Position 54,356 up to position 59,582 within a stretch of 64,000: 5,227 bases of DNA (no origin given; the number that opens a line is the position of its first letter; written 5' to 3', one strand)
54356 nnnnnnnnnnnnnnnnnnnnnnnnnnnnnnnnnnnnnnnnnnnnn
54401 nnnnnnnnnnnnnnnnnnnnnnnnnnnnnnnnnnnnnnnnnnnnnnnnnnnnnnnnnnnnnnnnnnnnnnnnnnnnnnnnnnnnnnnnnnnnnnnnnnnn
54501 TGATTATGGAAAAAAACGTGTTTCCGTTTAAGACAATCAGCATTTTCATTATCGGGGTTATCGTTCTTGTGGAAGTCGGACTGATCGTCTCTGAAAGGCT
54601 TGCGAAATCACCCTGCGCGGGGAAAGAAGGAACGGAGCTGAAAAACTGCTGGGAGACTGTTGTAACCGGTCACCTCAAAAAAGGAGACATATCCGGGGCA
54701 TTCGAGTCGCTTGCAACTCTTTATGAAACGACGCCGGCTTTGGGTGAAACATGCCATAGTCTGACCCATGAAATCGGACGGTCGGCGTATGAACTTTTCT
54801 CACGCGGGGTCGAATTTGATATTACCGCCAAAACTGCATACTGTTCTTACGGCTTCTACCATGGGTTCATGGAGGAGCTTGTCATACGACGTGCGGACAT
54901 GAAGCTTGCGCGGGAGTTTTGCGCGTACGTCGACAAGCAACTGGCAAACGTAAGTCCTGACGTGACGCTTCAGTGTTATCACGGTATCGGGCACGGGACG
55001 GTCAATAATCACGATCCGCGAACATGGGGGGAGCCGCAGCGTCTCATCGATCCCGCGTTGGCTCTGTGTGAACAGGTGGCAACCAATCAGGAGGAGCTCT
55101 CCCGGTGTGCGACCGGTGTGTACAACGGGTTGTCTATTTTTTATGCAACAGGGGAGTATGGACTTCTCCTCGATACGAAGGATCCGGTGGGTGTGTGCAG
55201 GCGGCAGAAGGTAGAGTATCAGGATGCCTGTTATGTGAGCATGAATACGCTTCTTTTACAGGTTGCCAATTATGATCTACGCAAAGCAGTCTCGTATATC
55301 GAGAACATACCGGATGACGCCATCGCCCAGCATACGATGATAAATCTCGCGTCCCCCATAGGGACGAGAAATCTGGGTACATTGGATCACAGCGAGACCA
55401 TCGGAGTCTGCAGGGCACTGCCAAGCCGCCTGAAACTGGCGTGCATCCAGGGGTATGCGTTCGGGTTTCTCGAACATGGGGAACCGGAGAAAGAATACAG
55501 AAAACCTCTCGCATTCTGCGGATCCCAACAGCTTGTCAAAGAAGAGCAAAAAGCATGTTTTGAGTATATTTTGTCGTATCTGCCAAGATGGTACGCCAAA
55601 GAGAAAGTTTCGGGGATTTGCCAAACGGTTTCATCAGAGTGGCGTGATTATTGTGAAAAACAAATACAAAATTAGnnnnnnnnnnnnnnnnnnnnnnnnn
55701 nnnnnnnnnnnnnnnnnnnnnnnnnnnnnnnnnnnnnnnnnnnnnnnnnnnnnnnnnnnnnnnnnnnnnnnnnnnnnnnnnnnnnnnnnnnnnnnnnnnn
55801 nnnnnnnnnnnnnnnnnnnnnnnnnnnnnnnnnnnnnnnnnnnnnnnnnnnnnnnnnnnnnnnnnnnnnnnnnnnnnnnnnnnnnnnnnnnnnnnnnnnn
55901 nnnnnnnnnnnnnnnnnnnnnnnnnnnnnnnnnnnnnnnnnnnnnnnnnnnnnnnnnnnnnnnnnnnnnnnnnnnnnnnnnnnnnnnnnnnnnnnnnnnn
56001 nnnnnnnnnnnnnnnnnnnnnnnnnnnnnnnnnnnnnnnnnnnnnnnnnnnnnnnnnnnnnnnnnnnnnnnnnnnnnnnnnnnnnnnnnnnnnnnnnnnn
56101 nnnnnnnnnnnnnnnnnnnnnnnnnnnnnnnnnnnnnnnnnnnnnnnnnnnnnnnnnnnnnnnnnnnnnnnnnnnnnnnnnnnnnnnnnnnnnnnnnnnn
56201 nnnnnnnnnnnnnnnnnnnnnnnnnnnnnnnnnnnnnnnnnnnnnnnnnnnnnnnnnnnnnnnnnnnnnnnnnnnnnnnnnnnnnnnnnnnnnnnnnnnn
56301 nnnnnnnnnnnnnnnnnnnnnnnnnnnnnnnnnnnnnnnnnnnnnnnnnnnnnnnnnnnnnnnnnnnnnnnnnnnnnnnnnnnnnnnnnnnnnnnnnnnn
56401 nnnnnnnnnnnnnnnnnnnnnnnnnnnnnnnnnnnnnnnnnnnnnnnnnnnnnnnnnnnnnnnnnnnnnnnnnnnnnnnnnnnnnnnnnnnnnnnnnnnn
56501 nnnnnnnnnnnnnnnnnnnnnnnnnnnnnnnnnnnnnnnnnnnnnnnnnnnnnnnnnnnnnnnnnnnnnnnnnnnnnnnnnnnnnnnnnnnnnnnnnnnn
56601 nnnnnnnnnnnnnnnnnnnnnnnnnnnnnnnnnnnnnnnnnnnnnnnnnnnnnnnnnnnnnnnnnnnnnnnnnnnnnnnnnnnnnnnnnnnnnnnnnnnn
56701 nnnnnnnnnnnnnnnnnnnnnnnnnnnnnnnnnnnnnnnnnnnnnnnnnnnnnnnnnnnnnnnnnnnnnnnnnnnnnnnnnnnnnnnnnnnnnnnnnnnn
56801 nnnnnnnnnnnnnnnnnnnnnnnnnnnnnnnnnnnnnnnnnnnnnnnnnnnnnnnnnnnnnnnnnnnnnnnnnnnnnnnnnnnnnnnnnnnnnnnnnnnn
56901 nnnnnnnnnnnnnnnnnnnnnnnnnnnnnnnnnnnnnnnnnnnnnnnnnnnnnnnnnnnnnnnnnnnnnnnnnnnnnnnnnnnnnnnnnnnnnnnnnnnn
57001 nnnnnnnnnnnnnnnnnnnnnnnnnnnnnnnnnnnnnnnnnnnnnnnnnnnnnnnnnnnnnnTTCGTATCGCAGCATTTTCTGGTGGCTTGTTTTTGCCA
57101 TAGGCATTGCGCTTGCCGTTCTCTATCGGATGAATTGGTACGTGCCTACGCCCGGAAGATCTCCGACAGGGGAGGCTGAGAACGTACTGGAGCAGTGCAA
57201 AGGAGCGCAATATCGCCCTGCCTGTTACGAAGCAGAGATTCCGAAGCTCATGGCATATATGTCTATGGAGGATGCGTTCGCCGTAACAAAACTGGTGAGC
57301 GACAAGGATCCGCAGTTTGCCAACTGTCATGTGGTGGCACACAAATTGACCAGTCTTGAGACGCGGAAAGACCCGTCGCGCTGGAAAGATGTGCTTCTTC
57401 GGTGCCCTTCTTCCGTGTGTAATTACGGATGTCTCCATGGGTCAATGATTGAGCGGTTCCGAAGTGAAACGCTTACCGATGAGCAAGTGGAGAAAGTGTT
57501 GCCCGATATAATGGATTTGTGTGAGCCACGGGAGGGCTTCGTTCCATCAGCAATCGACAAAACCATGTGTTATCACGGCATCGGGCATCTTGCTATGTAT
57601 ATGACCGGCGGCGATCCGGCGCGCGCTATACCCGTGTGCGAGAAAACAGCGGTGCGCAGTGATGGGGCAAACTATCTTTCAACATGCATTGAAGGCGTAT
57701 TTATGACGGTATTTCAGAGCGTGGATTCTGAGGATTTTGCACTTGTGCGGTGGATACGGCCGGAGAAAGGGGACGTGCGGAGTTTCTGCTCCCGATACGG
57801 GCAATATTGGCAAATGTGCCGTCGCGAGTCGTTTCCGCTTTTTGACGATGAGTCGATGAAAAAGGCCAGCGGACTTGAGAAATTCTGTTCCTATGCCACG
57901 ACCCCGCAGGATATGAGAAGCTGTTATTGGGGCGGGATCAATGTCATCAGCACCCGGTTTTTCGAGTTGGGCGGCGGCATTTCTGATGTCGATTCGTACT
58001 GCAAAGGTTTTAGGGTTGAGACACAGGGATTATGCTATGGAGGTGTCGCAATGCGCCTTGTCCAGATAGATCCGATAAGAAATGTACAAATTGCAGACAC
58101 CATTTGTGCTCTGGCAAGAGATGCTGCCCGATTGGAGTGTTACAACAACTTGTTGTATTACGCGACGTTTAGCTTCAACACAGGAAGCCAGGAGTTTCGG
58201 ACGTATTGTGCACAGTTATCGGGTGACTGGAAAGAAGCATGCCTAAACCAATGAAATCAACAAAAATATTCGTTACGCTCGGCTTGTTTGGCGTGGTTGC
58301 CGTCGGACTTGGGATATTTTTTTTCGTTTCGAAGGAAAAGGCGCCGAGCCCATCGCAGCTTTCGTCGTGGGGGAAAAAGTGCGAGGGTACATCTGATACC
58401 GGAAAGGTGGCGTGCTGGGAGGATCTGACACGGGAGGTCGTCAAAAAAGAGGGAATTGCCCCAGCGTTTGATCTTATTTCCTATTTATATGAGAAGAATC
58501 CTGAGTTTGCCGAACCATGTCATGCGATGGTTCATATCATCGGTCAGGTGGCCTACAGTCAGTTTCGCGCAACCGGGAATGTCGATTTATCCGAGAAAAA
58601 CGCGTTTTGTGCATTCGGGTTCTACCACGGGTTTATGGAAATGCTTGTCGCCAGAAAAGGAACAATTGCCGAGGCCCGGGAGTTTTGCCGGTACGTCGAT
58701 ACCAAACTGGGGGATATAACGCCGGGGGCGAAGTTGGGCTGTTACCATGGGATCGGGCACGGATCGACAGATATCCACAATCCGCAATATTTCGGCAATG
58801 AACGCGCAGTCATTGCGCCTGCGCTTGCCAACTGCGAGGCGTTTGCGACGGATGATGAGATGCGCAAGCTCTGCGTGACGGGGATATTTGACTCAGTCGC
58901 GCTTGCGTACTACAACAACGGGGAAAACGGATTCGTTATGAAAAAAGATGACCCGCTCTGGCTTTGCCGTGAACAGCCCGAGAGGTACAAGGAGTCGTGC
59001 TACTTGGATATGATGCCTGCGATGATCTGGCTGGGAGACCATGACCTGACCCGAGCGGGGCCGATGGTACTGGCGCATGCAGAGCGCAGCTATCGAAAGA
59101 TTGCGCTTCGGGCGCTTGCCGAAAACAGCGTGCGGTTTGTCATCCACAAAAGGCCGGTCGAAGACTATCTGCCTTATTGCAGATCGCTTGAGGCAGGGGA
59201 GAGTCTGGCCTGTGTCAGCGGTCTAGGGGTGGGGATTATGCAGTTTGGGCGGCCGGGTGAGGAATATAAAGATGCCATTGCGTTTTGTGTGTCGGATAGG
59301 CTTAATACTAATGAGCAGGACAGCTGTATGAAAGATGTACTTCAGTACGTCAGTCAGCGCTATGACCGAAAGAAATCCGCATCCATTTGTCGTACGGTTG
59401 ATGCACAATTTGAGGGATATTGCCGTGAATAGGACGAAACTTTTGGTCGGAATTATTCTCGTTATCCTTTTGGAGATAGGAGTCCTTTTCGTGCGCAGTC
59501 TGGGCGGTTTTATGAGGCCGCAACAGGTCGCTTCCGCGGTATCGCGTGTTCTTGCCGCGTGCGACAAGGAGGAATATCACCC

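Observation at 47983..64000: Tandem array of 12 translationally coupled paralogs encoding secreted Cys/His-rich repeat proteins of an unrecognised family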

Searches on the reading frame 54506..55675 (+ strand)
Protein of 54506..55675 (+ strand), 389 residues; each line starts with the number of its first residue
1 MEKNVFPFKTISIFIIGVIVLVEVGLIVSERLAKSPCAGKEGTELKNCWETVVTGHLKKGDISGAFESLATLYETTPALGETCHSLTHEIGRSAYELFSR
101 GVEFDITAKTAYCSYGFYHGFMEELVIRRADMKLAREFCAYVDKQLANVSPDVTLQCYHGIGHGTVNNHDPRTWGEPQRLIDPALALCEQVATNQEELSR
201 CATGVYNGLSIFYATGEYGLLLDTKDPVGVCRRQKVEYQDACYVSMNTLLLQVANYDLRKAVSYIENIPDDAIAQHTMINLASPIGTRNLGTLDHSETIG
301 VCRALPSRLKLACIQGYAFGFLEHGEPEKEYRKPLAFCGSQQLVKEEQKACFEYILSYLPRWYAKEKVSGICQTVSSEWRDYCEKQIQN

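Call 5: search_protein_families(library=pfam, max_evalue=1, proteins=[window:54506-55675:+])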
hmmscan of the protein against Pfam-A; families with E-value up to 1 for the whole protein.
window:54506-55675:+ (389 aa): 1 family
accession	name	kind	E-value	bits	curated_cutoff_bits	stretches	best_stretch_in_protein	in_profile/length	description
PF10143.14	PhosphMutase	-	0.16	12.3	21.5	1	88-165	35-112/170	2,3-bisphosphoglycerate-independent phosphoglycerate mutase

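Call 6: search_protein_families(library=ncbifam, max_evalue=1, proteins=[window:54506-55675:+])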
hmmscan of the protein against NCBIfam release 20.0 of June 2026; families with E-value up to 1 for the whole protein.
window:54506-55675:+ (389 aa): 0 families

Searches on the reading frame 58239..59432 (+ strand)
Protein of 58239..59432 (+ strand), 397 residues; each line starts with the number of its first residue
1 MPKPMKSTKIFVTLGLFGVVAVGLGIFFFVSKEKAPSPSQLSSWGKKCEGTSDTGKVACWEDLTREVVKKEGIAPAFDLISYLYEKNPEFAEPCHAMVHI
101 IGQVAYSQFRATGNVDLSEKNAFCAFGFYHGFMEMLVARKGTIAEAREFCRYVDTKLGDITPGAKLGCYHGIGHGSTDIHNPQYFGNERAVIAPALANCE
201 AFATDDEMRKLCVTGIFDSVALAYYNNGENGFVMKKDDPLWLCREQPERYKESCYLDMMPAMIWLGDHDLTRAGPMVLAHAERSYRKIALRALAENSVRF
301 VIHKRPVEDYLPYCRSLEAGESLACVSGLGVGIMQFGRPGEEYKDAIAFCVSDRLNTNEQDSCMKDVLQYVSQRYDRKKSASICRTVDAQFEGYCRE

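Call 5: search_protein_families(library=pfam, max_evalue=1, proteins=[window:58239-59432:+])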
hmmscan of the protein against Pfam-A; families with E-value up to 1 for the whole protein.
window:58239-59432:+ (397 aa): 2 families
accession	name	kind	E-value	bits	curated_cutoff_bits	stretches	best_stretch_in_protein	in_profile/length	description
PF23771.1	DUF7168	-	0.11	12.6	25.5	1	84-155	55-127/140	Domain of unknown function (DUF7168)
PF02097.20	Filo_VP35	-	0.15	11.6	27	1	59-117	203-260/342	Filoviridae VP35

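Call 6: search_protein_families(library=ncbifam, max_evalue=1, proteins=[window:58239-59432:+])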
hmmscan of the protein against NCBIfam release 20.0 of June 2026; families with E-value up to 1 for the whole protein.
window:58239-59432:+ (397 aa): 0 families

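Call 21: find_homologous_proteins(query=window:58239-59432:+, max_evalue=0.001)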
Query window:58239-59432:+ (397 aa): 122 proteins with E <= 0.001 among 3700 candidates; the best 120 are listed.
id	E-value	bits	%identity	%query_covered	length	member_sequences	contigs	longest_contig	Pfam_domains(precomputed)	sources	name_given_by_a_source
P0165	2.6e-259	878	96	99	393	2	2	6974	-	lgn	-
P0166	6.7e-190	649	68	99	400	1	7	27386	-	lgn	-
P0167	2.2e-172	592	62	100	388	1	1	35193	-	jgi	jgi:hypothetical protein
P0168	1.1e-165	570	63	95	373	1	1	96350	-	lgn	-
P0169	4.8e-154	531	58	94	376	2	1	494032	-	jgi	-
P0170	1.1e-151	524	60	88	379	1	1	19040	-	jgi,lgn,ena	-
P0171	1.2e-149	517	57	99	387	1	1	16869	-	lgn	-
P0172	1.6e-149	516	55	96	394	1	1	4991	-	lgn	-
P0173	4.4e-135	469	52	93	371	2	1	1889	-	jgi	jgi:hypothetical protein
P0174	9.5e-128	445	53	86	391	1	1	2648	-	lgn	-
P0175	1.8e-122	427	49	96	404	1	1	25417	-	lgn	-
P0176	2.8e-120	420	52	87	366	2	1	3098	-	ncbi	-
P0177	8.4e-120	419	50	88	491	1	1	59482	-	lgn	-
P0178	4.0e-118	413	51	87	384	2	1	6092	-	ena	-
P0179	8.7e-117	409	51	86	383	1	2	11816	-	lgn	-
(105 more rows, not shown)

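Call 31: find_related_loci(query=window:58239-59432:+, collection=genome_contigs, flank=10000)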
Query window:58239-59432:+ (397 aa) in genome_contigs; peptide patterns used: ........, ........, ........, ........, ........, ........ (x = any residue, [..] = any of these).
29 stretches matched a pattern, but none encodes a relative of the query by tblastn (E <= 1e-3).

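Call 32: predict_structure(alignment_id=A2)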
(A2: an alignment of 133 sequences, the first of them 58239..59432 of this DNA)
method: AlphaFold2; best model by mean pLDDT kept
length: 397 residues; sequences in the alignment: 133
mean_pLDDT: 95.3   pTM: 0.89
mean pLDDT of the five models: 95.3, 95.1, 95.0, 94.8, 94.1
residues with pLDDT >= 90: 368; 70-90: 20; 50-70: 8; < 50: 1
segments of 3 or more residues with pLDDT < 50: none
pLDDT, mean of each block of 10 residues (from residue 1): 62 91 86 88 97 96 97 97 95 96 96 95 97 96 94 97 96 96 97 98 95 98 91 97 98 98 98 99 99 97 96 98 99 96 98 98 98 97 98 96
secondary structure, 60 per line:
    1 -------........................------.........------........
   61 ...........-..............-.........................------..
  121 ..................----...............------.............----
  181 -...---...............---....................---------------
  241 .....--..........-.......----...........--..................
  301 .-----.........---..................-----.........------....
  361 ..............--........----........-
elements in order: H8-31 H38-46 H53-71 H73-86 H88-112 H119-138 H143-157 H164-176 H188-202 H206-225 H241-245 H248-257 H259-265 H270-280 H283-301 H307-315 H319-336 H342-350 H357-374 H377-384 H389-396

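Call 35: find_related_loci(query=A3, collection=genome_contigs, flank=10000)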
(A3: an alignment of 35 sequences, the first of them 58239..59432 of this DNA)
Query A3 (397 aa) in genome_contigs; peptide patterns used: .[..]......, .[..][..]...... (x = any residue, [..] = any of these).
241 stretches matched a pattern; 191 encode a relative of the query (tblastn E <= 1e-3); the best 80 are kept; 76 distinct loci.
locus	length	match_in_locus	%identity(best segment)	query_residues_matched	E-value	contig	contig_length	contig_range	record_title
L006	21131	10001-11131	60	18-397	2e-160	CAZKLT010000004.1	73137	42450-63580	MAG TPA_asm: uncultured Gammaproteobacteria bacterium isolate SRP237561_co1_402 genome assembly, contig: NODE_459_length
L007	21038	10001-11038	49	48-395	6e-117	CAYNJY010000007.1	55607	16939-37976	MAG TPA_asm: uncultured Gammaproteobacteria bacterium isolate ERP125453_co1_527 genome assembly, contig: NODE_384_length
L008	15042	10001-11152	42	5-395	1e-102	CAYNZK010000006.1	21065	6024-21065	MAG TPA_asm: uncultured Candidatus Saccharibacteria bacterium isolate ERP125453_co1_532 genome assembly, contig: NODE_24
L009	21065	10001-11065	42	43-395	2e-96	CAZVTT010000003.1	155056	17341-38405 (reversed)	MAG TPA_asm: uncultured Gammaproteobacteria bacterium isolate SRP292972_co1_32 genome assembly, contig: NODE_127_length_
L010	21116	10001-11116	38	8-395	5e-95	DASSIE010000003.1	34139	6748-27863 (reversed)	MAG TPA_asm: Patescibacteria group bacterium isolate SMAG_U1079 k141_101495, whole genome shotgun sequence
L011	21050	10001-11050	40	48-396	4e-91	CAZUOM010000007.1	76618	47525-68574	MAG TPA_asm: uncultured Gammaproteobacteria bacterium isolate binchicken_co341_72 genome assembly, contig: NODE_29_lengt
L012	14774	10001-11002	41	59-396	3e-89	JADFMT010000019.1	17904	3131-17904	MAG: Patescibacteria group bacterium isolate B5T1B11 B5T1B11_NODE475, whole genome shotgun sequence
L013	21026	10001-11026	38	53-395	1e-86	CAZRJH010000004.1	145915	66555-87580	MAG TPA_asm: uncultured Gammaproteobacteria bacterium isolate SRP342105_co1_321 genome assembly, contig: NODE_122_length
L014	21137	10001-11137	35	10-396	5e-83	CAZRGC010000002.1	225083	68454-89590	MAG TPA_asm: uncultured Gammaproteobacteria bacterium isolate SRP173033_co1_108 genome assembly, contig: NODE_43_length_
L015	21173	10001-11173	36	6-396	2e-83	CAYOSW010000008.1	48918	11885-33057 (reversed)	MAG TPA_asm: uncultured Gammaproteobacteria bacterium isolate binchicken_co105_397 genome assembly, contig: NODE_806_len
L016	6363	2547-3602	34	42-396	1e-80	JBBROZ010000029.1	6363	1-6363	MAG: Patescibacteria group bacterium isolate La1_metabat2.361 LA1C_B2.361_k141_2167601L_6363_cov_11.9593, whole genome s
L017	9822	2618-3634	37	55-395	1e-77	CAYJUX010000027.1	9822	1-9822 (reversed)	MAG TPA_asm: uncultured Candidatus Saccharibacteria bacterium isolate ERP125453_co1_304 genome assembly, contig: NODE_81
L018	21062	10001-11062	35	46-397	6e-75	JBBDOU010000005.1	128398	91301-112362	MAG: Candidatus Paceibacterota bacterium isolate LejiaB_42_15 Lejia_B_176_length_128398_cov_9, whole genome shotgun sequ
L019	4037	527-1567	34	48-391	2e-73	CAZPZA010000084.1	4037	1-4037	MAG TPA_asm: uncultured Gammaproteobacteria bacterium isolate binchicken_co21_463 genome assembly, contig: NODE_34397_le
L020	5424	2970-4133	33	5-395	2e-73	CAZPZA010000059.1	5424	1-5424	MAG TPA_asm: uncultured Gammaproteobacteria bacterium isolate binchicken_co21_463 genome assembly, contig: NODE_19332_le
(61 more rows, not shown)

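Call 59: fold_search(model_id=the predicted structure, library=pdb)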
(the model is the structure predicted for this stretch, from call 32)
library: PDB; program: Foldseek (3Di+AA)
matches with E <= 10: 960; with E <= 0.001: 0
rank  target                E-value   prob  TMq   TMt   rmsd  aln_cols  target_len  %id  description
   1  6iur_E                1.0e-02  0.96  0.21  0.16  23.5       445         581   13  A phosphatase complex STRN3-PP2Aa (released 2019-12-04)
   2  8uwb_D                1.1e-02  0.97  0.23  0.18  19.4       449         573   12  Crystal structure of PP2A PPP2R1A-PPP2CA-PPP2R5E phosphatase. (released 2024-04-17)
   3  1h6k_B                2.0e-02  0.97  0.26  0.18  16.3       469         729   10  nuclear Cap Binding Complex (released 2001-09-13)
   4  5orm                  2.2e-02  0.85  0.17  0.19  24.3       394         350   12  Crystal structure of designed cPPR-Telo1 (released 2018-06-20)
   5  2pf4_C                2.9e-02  0.87  0.21  0.16  23.0       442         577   11  Crystal structure of the full-length simian virus 40 small t antigen complexed with the protein phosphatase 2A Aalpha  (released 2007-08-07)
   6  8uwb_A                2.9e-02  0.85  0.20  0.16  22.6       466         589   10  Crystal structure of PP2A PPP2R1A-PPP2CA-PPP2R5E phosphatase. (released 2024-04-17)
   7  1h2v_C                3.1e-02  0.93  0.26  0.18  16.3       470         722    9  Structure of the human nuclear cap-binding-complex (CBC) (released 2002-10-17)
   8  6uri_B                3.2e-02  0.96  0.25  0.22  22.6       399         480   10  HIV-1 Nef in complex with the CD4 cytoplasmic domain and the AP2 clathrin adaptor complex (released 2020-07-29)
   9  9mf5_A                3.4e-02  0.92  0.23  0.18  20.4       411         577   12  CryoEM structure of the Protein Phosphatase 2A (Abeta-B56gamma-Calpha) holoenzyme complex (released 2025-07-09)
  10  1h6k_A                3.5e-02  0.94  0.27  0.18  16.2       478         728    9  nuclear Cap Binding Complex (released 2001-09-13)
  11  2npp_A                3.8e-02  0.92  0.24  0.18  19.8       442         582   11  Structure of the Protein Phosphatase 2A Holoenzyme (released 2006-12-12)
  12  1h2t_C                4.1e-02  0.90  0.24  0.17  16.0       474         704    9  Structure of the human nuclear cap-binding-complex (CBC) in complex with a cap analogue m7GpppG (released 2002-10-17)
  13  1h2u_A                4.1e-02  0.90  0.25  0.18  16.1       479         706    9  Structure of the human nuclear cap-binding-complex (CBC) in complex with a cap analogue m7GpppG (released 2002-10-17)
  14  8cwy_A                4.1e-02  0.89  0.22  0.20  19.7       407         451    9  Accurate computational design of genetically encoded 3D protein crystals (released 2023-11-01)
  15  4wnd_A                4.3e-02  0.89  0.22  0.25  18.3       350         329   13  Crystal structure of the TPR domain of LGN in complex with Frmpd4/Preso1 at 1.5 Angstrom resolution (released 2015-09-16)
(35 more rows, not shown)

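Call 78: search_protein_families(library=phrogs, max_evalue=0.01, proteins=[window:58239-59432:+])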
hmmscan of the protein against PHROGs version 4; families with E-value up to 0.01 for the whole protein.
window:58239-59432:+ (397 aa): 0 families
